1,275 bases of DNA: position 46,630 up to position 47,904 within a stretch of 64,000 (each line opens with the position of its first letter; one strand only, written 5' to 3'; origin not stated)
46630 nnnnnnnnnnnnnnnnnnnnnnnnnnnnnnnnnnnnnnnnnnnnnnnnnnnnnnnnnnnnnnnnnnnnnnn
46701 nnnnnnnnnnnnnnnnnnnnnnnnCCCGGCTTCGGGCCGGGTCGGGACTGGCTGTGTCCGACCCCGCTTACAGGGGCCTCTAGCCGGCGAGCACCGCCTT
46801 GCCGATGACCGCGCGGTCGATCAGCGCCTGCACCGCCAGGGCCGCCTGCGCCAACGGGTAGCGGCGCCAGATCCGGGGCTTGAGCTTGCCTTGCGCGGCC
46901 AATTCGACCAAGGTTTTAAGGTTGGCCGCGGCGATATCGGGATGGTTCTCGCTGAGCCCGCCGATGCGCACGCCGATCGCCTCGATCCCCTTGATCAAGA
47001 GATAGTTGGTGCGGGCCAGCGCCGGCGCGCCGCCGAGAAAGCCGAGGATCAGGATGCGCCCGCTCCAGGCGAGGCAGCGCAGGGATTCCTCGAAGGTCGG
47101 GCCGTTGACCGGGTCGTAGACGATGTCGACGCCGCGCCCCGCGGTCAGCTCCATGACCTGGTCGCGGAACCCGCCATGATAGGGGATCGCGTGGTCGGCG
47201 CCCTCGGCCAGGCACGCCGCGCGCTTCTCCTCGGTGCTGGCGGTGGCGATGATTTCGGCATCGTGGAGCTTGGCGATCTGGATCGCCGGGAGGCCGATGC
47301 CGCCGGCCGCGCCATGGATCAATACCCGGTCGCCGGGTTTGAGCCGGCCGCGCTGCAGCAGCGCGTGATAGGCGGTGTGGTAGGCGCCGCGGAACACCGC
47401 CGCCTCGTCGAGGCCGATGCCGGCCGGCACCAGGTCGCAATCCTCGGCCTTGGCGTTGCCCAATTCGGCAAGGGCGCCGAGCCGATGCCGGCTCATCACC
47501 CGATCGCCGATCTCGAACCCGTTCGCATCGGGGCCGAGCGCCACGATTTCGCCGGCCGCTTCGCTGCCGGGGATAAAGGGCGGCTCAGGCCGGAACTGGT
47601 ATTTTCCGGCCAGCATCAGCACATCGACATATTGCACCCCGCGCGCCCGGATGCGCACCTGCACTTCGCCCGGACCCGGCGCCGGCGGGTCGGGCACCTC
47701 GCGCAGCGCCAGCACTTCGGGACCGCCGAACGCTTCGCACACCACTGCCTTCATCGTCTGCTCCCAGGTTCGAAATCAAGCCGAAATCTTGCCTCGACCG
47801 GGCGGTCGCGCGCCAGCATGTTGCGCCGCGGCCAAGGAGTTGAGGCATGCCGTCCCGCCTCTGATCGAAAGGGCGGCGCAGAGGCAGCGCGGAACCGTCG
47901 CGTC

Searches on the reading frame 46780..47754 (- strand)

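Call 78: search_protein_families(library=ncbifam, proteins=[window:46780-47754:-], max_evalue=0.0001)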
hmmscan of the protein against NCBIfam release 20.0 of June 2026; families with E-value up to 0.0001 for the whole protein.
window:46780-47754:- (324 aa): 24 families
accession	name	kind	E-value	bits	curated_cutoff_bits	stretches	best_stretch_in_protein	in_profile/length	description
TIGR02824.1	quinone_pig3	subfamily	2.3e-68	230.6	296.8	1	1-322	1-323/325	putative NAD(P)H quinone oxidoreductase, PIG3 family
NF041183.1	Pks2_ls1_myc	equivalog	2.3e-42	144.1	2400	1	25-322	1429-1727/2086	sulfolipid-1 biosynthesis phthioceranic/hydroxyphthioceranic acid synthase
NF010344.0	PRK13771.1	subfamily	2e-40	138.8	349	2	95-322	118-331/334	putative alcohol dehydrogenase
NF008024.0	PRK10754.1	subfamily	7.5e-40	136.9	348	1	6-322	7-325/327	NADPH:quinone reductase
NF041172.1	AcrlCoa_red_Thmprot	equivalog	1.3e-36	126.2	500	2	95-322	118-332/334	acryloyl-CoA reductase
TIGR01751.1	crot-CoA-red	equivalog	3.9e-24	85.1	378.55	1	92-190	139-239/398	crotonyl-CoA carboxylase/reductase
NF041097.1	keto_inos_dh_IolM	equivalog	1.5e-23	83.1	450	2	127-314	192-380/389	scyllo-inosose 3-dehydrogenase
TIGR03989.1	Rxyl_3153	subfamily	2.2e-21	76.5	440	2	93-240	139-289/370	NDMA-dependent alcohol dehydrogenase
NF047908.1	AldhRedAhr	equivalog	9.3e-18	64.2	470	2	109-312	136-323/335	NADPH-dependent aldehyde reductase Ahr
TIGR00692.1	tdh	equivalog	1.2e-17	64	458.35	2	93-268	117-291/340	L-threonine 3-dehydrogenase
TIGR02823.1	oxido_YhdH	subfamily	1.9e-17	63.1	297.25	1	28-282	26-286/324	acrylyl-CoA reductase family protein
TIGR02817.1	adh_fam_1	subfamily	1.4e-16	60.9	284.05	1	23-207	24-216/336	zinc-binding alcohol dehydrogenase family protein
NF003808.0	PRK05396.1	equivalog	7.8e-16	57.9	380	2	92-262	118-286/341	L-threonine 3-dehydrogenase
TIGR03451.1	mycoS_dep_FDH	equivalog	2.6e-15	56.1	512.9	2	24-91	22-87/358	S-(hydroxymethyl)mycothiol dehydrogenase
NF058644.1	CurcmRedCuraProt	equivalog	2e-13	50.1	440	1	126-242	127-244/336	NADPH-dependent curcumin/dihydrocurcumin reductase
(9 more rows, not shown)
